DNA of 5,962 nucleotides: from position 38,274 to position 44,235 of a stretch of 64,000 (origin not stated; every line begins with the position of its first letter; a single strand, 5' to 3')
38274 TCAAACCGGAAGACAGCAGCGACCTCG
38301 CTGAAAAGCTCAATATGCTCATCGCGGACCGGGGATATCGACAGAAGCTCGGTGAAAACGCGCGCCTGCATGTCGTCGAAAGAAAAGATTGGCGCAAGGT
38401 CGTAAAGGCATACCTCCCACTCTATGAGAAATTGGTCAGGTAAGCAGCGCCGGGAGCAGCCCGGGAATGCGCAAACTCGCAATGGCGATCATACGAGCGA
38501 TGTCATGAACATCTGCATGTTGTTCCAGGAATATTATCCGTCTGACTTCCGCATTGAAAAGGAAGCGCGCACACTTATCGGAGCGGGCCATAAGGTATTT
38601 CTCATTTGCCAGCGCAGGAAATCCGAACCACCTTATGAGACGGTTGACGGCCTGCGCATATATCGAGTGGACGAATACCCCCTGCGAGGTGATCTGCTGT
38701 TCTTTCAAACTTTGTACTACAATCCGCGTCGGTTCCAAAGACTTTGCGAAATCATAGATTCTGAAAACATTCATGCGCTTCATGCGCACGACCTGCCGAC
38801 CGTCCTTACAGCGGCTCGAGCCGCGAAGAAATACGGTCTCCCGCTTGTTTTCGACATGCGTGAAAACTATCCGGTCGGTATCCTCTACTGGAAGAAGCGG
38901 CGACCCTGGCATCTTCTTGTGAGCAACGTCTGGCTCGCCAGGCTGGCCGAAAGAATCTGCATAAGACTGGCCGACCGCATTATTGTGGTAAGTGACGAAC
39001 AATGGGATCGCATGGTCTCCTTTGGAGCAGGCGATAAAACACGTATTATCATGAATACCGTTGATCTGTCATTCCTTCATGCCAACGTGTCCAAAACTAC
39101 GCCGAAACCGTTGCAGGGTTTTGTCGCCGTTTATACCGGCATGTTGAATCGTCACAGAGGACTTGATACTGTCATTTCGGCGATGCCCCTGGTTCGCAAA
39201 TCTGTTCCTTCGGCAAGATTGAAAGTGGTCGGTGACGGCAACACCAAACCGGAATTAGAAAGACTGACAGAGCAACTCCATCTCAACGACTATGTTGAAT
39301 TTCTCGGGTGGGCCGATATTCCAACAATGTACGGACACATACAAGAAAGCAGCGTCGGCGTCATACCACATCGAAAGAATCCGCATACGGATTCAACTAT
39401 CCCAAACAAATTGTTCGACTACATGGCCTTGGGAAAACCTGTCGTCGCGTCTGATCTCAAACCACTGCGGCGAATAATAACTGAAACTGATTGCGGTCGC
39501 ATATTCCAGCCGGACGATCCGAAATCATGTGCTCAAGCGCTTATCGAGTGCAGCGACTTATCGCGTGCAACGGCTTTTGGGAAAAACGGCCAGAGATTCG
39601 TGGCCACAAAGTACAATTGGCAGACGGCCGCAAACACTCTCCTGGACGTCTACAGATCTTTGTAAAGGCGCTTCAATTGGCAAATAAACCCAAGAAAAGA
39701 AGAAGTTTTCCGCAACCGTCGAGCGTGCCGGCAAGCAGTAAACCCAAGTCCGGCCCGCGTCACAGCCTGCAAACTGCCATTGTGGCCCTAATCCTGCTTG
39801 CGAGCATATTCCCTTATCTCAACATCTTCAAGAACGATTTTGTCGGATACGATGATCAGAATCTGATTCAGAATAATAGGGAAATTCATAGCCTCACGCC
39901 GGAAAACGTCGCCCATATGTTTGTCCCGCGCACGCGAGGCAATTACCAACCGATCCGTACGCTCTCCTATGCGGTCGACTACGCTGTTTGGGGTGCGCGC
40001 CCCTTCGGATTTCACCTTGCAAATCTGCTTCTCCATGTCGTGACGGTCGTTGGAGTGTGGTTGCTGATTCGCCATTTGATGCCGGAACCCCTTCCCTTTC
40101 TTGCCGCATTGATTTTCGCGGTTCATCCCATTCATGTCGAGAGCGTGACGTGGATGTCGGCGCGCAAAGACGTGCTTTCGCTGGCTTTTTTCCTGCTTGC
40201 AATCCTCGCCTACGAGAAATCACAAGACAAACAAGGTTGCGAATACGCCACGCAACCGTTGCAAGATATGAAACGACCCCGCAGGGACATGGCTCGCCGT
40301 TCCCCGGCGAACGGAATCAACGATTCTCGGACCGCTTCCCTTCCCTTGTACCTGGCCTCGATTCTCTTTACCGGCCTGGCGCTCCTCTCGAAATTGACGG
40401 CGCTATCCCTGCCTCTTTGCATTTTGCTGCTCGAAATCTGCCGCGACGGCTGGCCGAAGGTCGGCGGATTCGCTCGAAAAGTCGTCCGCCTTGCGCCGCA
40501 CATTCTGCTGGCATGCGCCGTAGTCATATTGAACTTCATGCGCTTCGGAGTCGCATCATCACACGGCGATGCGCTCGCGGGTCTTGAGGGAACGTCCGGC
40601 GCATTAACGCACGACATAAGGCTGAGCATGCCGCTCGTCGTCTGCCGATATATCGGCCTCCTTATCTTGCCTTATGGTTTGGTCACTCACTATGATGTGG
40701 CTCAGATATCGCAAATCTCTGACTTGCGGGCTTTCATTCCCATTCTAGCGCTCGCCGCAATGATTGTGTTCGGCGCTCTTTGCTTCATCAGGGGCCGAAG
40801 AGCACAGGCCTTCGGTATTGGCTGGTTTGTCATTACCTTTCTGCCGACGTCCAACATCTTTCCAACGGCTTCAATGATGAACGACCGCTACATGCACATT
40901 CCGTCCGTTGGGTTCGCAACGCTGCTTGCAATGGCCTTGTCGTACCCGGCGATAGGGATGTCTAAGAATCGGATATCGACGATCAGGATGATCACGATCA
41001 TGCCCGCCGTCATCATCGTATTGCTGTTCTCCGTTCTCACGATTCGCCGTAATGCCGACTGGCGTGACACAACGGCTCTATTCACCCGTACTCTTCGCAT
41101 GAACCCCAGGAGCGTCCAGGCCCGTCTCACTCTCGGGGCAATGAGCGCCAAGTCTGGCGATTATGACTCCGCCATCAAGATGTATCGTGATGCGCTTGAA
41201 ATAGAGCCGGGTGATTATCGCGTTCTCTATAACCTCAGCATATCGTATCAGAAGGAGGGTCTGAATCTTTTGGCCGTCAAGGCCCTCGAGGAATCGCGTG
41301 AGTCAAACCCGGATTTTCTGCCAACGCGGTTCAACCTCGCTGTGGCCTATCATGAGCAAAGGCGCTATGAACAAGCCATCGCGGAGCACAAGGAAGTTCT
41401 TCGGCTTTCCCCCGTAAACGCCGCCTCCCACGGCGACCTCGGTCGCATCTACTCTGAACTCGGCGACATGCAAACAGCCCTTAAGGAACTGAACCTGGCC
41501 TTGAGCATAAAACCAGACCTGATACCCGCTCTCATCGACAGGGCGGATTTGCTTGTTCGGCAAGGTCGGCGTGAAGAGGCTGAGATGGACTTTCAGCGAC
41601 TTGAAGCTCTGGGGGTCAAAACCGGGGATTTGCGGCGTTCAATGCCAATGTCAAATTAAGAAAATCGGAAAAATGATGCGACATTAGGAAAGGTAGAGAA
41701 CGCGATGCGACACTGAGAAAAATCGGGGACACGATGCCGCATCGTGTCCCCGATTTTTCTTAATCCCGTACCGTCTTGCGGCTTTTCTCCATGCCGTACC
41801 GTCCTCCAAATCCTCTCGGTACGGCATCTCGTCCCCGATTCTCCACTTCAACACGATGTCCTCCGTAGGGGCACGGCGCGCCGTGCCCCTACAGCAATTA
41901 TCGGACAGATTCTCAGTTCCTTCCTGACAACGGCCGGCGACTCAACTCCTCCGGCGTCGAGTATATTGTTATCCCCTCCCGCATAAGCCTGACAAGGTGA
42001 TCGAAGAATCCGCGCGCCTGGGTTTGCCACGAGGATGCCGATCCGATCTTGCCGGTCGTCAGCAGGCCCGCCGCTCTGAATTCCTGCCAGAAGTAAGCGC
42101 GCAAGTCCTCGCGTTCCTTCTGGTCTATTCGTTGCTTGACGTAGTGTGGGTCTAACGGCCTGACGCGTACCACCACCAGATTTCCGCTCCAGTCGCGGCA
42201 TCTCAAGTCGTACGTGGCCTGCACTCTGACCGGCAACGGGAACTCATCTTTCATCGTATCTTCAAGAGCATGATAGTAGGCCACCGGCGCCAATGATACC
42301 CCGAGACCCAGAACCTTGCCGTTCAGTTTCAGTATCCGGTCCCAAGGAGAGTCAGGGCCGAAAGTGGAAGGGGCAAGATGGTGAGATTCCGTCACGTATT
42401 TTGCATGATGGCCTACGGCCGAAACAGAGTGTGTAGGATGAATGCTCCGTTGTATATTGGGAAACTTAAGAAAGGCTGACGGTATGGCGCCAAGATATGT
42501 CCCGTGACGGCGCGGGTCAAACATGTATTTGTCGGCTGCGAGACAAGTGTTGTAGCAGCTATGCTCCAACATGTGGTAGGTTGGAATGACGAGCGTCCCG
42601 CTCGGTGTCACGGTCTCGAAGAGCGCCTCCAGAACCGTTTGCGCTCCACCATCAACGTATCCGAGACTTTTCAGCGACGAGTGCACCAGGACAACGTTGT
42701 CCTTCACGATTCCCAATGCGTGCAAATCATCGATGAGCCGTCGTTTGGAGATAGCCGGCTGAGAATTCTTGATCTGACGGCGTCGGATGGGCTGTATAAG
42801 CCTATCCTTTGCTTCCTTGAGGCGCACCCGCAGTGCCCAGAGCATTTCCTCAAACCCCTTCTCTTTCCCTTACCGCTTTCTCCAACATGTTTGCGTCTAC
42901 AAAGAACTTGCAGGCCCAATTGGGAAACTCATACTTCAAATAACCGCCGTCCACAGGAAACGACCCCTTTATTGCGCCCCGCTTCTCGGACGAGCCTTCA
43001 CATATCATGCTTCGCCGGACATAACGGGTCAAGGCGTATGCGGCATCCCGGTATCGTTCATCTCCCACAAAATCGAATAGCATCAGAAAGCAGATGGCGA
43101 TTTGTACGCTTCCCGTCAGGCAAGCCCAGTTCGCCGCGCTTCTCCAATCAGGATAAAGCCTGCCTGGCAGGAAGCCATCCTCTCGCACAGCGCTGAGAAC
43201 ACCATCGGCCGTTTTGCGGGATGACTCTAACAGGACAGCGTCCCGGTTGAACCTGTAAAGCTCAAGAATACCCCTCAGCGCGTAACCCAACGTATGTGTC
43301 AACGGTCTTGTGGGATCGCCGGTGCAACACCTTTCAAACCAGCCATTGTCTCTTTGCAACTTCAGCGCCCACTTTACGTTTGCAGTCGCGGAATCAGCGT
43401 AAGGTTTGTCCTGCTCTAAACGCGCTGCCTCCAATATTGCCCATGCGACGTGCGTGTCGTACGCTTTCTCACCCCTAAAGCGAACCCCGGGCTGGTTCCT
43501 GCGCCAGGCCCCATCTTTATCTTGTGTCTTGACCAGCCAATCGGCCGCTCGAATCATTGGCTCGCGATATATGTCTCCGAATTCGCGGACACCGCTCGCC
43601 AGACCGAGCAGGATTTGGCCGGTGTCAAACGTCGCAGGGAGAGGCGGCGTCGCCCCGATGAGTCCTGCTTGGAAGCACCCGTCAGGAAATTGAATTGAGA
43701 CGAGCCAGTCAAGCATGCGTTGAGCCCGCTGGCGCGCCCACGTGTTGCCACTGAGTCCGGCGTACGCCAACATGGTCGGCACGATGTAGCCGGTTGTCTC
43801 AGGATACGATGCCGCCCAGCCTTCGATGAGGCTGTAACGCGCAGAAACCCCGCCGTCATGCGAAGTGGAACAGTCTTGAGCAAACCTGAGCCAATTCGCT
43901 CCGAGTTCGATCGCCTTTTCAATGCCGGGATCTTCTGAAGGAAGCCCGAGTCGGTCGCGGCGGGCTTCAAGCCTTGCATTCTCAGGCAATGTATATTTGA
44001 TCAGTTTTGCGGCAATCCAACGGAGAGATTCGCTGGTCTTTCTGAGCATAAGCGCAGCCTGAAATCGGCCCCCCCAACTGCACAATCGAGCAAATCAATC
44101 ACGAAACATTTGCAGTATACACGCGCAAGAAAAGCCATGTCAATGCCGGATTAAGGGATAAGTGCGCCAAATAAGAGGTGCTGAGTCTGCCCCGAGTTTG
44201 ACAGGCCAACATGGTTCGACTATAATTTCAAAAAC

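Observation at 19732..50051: ~30-kb glycan-assembly island with six GT-C membrane glycosyltransferases and seven methyltransferases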

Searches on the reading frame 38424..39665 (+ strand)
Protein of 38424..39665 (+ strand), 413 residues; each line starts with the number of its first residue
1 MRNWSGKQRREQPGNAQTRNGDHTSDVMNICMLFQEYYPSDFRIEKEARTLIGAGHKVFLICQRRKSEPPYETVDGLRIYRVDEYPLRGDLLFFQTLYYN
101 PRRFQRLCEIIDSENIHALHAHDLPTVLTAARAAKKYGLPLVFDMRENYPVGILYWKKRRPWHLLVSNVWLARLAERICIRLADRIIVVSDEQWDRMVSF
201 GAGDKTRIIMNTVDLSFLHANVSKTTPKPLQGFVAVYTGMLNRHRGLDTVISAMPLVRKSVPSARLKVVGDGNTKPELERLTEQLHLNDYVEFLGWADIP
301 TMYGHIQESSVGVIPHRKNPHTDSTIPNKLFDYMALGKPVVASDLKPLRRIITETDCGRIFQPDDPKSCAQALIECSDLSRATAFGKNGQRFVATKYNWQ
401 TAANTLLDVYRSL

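Call 4: search_protein_families(library=pfam, proteins=[window:38424-39665:+], max_evalue=0.01)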
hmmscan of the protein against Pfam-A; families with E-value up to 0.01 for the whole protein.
window:38424-39665:+ (413 aa): 5 families
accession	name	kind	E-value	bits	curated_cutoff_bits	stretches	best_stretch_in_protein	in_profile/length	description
PF13692.12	Glyco_trans_1_4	-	9.5e-26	91.2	27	1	234-376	3-139/142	Glycosyl transferases group 1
PF00534.26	Glycos_transf_1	-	4.8e-22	78.7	26.4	1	225-390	8-170/172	Glycosyl transferases group 1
PF13439.12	Glyco_transf_4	-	8.3e-19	68.7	28.5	1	48-216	12-169/170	Glycosyltransferase Family 4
PF13579.12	Glyco_trans_4_4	-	7.8e-18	65.8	29.7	1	46-209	9-155/158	Glycosyl transferase 4-like domain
PF13524.12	Glyco_trans_1_2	-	4.4e-05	23.9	25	1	261-408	12-144/144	Glycosyl transferase-like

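Call 71: search_protein_families(library=ncbifam, proteins=[window:38424-39665:+], max_evalue=0.00001)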
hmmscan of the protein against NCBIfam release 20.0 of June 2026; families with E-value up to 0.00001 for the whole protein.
window:38424-39665:+ (413 aa): 22 families
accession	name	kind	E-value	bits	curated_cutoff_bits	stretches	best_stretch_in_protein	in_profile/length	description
TIGR04063.1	stp3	hypoth_equivalog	4.8e-36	124.5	442.05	1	54-413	30-395/397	TIGR04063 family PEP-CTERM/XrtA system glycosyltransferase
NF041876.1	EPS_EpsE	equivalog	2.9e-16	59.7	400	1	205-406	187-389/389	exopolysaccharide biosynthesis GT4 family glycosyltransferase EpsE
TIGR03087.1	stp1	hypoth_equivalog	3.2e-14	52.9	316.65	1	175-406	165-390/397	TIGR03087 family PEP-CTERM/XrtA system glycosyltransferase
TIGR03088.1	stp2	hypoth_equivalog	3.9e-13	49.2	409.05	1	237-412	199-372/374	TIGR03088 family PEP-CTERM/XrtA system glycosyltransferase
TIGR04047.1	MSMEG_0565_glyc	hypoth_equivalog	1.9e-12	47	259.85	1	332-411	295-372/373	MSMEG_0565 family glycosyltransferase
NF007640.0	PRK10307.1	subfamily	4.8e-12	45.5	276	1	171-401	160-395/411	WcaI family glycosyltransferase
TIGR02149.1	glgA_Coryne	subfamily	4e-11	42.7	302.4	1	112-412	80-389/391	glycogen synthase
TIGR03999.1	thiol_BshA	equivalog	1.3e-10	40.7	273.7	1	177-412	139-372/375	N-acetyl-alpha-D-glucosaminyl L-malate synthase BshA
TIGR03449.1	mycothiol_MshA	equivalog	2e-09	36.9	462.5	1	173-412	155-402/406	D-inositol-3-phosphate glycosyltransferase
NF047676.1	TeichurnBiosyTuaH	equivalog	4.5e-09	35.7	550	1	175-407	151-381/384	teichuronic acid biosynthesis protein TuaH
TIGR04157.1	glyco_rSAM_CFB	subfamily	7.4e-09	35.1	400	1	176-360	163-350/406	TIGR04157 family glycosyltransferase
TIGR04005.1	wcaL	equivalog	1e-08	34.5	537.6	1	181-406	173-399/406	colanic acid biosynthesis glycosyltransferase WcaL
NF038011.1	PelF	equivalog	1.2e-08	34.5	100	1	176-411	251-486/489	GT4 family glycosyltransferase PelF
NF049988.1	MGlcDAGSynMgs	equivalog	3.6e-08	33.2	400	1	54-297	31-278/398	alpha-monoglucosyldiacylglycerol synthase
NF038229.1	Glyco4_Geo_Pelo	equivalog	7.3e-08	31.8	400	1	181-412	108-335/338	GPMC system family 4 glycosyltransferase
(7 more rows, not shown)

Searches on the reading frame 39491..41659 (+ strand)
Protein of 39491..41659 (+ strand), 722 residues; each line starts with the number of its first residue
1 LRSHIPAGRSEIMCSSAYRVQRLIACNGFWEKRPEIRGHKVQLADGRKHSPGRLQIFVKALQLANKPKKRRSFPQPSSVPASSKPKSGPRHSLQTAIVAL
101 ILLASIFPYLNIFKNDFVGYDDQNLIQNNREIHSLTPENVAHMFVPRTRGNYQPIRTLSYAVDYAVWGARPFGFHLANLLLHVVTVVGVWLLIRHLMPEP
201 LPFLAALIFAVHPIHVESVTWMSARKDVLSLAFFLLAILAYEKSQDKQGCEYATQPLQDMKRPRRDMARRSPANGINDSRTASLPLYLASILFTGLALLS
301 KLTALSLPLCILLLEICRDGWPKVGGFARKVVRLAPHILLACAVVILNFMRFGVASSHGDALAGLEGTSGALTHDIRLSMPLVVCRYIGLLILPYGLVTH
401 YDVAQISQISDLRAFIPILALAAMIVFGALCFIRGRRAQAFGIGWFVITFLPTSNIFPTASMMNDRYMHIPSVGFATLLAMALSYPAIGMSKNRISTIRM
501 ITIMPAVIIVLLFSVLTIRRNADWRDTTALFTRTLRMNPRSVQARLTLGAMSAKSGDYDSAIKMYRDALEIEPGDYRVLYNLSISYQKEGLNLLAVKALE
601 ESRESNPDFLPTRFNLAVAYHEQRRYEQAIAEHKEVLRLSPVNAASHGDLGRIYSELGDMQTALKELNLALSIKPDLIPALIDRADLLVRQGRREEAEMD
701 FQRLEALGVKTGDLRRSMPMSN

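Call 4: search_protein_families(library=pfam, proteins=[window:39491-41659:+], max_evalue=0.01)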
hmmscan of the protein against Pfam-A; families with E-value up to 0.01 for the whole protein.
window:39491-41659:+ (722 aa): 22 families
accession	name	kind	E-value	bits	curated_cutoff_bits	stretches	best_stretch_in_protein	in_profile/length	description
PF13181.12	TPR_8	-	3.2e-19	67.8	25.7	1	646-676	3-33/34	Tetratricopeptide repeat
PF13431.12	TPR_17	-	6.9e-19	66.9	24.4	0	604-631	7-34/34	Tetratricopeptide repeat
PF14559.12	TPR_19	-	1.9e-18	67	25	3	622-676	3-57/68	Tetratricopeptide repeat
PF00515.34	TPR_1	-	1.8e-17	62.8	27.8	2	545-574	4-33/34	Tetratricopeptide repeat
PF07719.23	TPR_2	-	6.6e-17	60.6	27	1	546-575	5-34/34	Tetratricopeptide repeat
PF13432.12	TPR_16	-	6.5e-16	58.9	32.7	3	521-575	10-64/65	Tetratricopeptide repeat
PF13414.12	TPR_11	-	1.5e-14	53.9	26.8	2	619-658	3-42/42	TPR repeat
PF13424.12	TPR_12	-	9.6e-13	48.6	30.1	4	614-674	7-75/77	Tetratricopeptide repeat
PF13428.12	TPR_14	-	3.1e-11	43.2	23.5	1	543-582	2-41/44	Tetratricopeptide repeat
PF13371.12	TPR_9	-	8.5e-11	42.2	35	2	619-676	4-61/73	Tetratricopeptide repeat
PF23914.1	TPR_CcmH_CycH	-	4.6e-10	40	42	1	534-643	42-154/158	Cytochrome c-type biogenesis protein H TPR domain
PF13176.12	TPR_7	-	9.3e-10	38.3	27.9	0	614-639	3-28/36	Tetratricopeptide repeat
PF24575.1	TPR_Slam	-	7.1e-09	36.5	35.2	0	583-629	54-100/104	Surface lipoprotein assembly modifier, N-terminal TPR repeats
PF14561.12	TPR_20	-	3.5e-07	30.9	25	0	595-632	7-44/90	Tetratricopeptide repeat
PF13374.12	TPR_10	-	4.8e-07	30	27.5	0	615-639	7-31/42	Tetratricopeptide repeat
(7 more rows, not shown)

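Call 9: search_protein_families(library=ncbifam, proteins=[window:39491-41659:+], max_evalue=0.01)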
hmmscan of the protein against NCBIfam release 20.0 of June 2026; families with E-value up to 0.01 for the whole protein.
window:39491-41659:+ (722 aa): 26 families (the best 25 are shown)
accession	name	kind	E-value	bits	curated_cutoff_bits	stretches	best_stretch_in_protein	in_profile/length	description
NF040959.1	MamA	equivalog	1.8e-23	83.1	200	2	548-703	43-198/204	magnetosome protein MamA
TIGR02917.1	PEP_TPR_lipo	equivalog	1.8e-18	65.8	312.2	1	525-703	346-524/899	XrtA/PEP-CTERM system TPR-repeat protein PrsT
TIGR02521.1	type_IV_pilW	equivalog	4.3e-12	46.1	154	2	645-703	32-90/234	type IV pilus biogenesis/stability protein PilW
NF033762.1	social_mot_Tgl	equivalog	5.9e-12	45.5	225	2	526-629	84-189/252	social motility TPR repeat lipoprotein Tgl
TIGR02552.1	LcrH_SycD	equivalog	8.8e-11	41.7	104.8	2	524-601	34-111/136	SycD/LcrH family type III secretion system chaperone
NF033758.1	gliding_GltE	equivalog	2e-10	40.2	225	1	585-691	231-337/411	adventurous gliding motility TPR repeat lipoprotein GltE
NF002725.1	PRK02603.1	equivalog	1.5e-08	34.8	143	1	551-633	43-129/173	photosystem I assembly protein Ycf3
NF047507.1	TPR_BatC_Lepto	exception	2.1e-08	33.9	175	2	549-643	31-129/214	TPR repeat-containing protein BatC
NF033920.0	C39_PA2778_fam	equivalog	4.1e-08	32.9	150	1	518-604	166-252/255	PA2778 family cysteine peptidase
NF008757.0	PRK11788.1-5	equivalog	1.2e-07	31.2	363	1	530-705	57-241/388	lipopolysaccharide assembly protein LapB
NF047558.1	TPR_END_plus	domain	2.4e-07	30.6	32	0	650-678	5-33/56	TPR end-of-group domain-containing protein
NF008755.0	PRK11788.1-3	equivalog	1.1e-06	28.3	430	1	531-706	59-242/388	lipopolysaccharide assembly protein LapB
TIGR03939.1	PGA_TPR_OMP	equivalog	2.2e-05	22.9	366.65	1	555-695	99-241/800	poly-beta-1,6 N-acetyl-D-glucosamine export porin PgaA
TIGR00990.1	3a0801s09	subfamily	2.9e-05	22.9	757.25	0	514-571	514-571/615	mitochondrial import receptor subunit TOM70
NF008756.0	PRK11788.1-4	equivalog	3.3e-05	23.1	474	0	524-592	196-265/389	lipopolysaccharide assembly protein LapB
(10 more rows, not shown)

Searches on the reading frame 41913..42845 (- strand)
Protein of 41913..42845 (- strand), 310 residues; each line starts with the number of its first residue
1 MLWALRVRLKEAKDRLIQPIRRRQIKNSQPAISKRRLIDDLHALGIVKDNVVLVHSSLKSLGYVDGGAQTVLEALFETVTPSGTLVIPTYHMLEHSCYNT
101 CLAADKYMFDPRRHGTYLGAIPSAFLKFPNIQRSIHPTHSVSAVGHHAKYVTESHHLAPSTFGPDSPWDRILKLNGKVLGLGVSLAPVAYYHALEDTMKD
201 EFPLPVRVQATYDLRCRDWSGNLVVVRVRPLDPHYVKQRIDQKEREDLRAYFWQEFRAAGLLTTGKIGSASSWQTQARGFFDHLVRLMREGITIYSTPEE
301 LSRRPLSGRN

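Call 4: search_protein_families(library=pfam, proteins=[window:41913-42845:-], max_evalue=0.01)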
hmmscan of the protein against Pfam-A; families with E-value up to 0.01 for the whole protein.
window:41913-42845:- (310 aa): 1 family
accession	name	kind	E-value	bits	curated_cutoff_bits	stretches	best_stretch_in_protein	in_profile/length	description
PF02522.19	Antibiotic_NAT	-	3.7e-46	158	25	1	53-288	1-231/232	Aminoglycoside 3-N-acetyltransferase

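Call 71: search_protein_families(library=ncbifam, proteins=[window:41913-42845:-], max_evalue=0.00001)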
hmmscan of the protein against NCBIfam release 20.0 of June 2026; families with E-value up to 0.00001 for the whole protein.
window:41913-42845:- (310 aa): 5 families
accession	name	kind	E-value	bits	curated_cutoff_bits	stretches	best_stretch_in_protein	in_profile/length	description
NF033082.0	AAC_3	equivalog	3.8e-36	124.8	270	1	33-289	2-259/262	aminoglycoside 3-N-acetyltransferase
NF033080.0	AAC_3_II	subfamily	9.7e-31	107.2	480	1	34-278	4-252/268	AAC(3)-II family aminoglycoside N-acetyltransferase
NF033180.1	AAC_3_VIII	exception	1.1e-23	83.8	560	1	25-272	7-260/286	aminoglycoside N-acetyltransferase AAC(3)-VIII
NF033081.0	AAC_3_IV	equivalog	1.8e-21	76.6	420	1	36-187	3-143/252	AAC(3)-IV family aminoglycoside N-acetyltransferase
NF033612.0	AAC_3_VIa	exception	1.9e-19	70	675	1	32-197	20-193/298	aminoglycoside N-acetyltransferase AAC(3)-VIa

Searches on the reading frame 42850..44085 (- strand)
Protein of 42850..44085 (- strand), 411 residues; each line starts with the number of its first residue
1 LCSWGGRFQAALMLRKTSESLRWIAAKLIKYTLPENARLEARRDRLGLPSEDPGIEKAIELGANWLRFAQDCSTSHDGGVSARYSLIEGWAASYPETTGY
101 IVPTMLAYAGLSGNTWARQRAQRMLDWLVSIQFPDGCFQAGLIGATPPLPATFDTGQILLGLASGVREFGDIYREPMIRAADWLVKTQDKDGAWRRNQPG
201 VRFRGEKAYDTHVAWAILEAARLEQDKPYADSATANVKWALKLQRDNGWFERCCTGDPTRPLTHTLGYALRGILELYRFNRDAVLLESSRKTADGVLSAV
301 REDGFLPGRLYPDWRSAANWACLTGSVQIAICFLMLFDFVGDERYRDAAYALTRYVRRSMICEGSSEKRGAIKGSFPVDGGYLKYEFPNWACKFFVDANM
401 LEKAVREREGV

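Call 4: search_protein_families(library=pfam, proteins=[window:42850-44085:-], max_evalue=0.01)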
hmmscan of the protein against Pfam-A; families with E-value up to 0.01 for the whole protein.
window:42850-44085:- (411 aa): 4 families
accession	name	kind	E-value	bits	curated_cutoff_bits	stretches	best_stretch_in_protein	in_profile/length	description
PF13243.12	SQHop_cyclase_C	-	3.3e-07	30.1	26.1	1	102-256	142-291/319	Squalene-hopene cyclase C-terminal domain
PF00432.27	Prenyltrans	-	0.002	18.1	26.5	0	116-197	47-121/304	Prenyltransferase alpha-alpha toroid domain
PF09492.16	Pec_lyase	-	0.0051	16.6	22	0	172-214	59-96/292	Pectic acid lyase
PF07678.20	TED_complement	-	0.0066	16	22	0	166-199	105-138/312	A-macroglobulin TED domain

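Call 9: search_protein_families(library=ncbifam, proteins=[window:42850-44085:-], max_evalue=0.01)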
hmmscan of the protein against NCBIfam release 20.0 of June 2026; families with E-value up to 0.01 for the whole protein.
window:42850-44085:- (411 aa): 4 families
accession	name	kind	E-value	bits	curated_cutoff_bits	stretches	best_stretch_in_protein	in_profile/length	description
TIGR01787.1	squalene_cyclas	subfamily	8e-07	28.1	322.7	1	114-268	454-605/622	squalene/oxidosqualene cyclases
TIGR01507.1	hopene_cyclase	equivalog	2.5e-05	22.9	431.1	1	177-254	476-605/640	squalene--hopene cyclase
TIGR03463.1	osq_cycl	subfamily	0.00035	19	851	1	122-252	480-604/634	2,3-oxidosqualene cyclase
TIGR02474.1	pec_lyase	equivalog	0.0019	17.8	189.8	0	220-251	57-88/295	pectate lyase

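Call 59: search_solved_structures(query=window:42850-44085:-, max_evalue=0.01)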
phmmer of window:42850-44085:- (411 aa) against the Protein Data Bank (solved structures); distinct sequences matched with E-value up to 0.01: 3.
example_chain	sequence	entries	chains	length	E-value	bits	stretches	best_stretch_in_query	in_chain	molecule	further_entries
3sqc_A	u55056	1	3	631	2.5e-07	33.4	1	122-270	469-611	SQUALENE--HOPENE CYCLASE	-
2sqc_A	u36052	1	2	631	2.8e-07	33.2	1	122-270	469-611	SQUALENE-HOPENE CYCLASE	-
1gsz_A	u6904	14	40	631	3.4e-07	32.9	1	122-270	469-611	SQUALENE--HOPENE CYCLASE | SQUALENE-HOPENE CYCLASE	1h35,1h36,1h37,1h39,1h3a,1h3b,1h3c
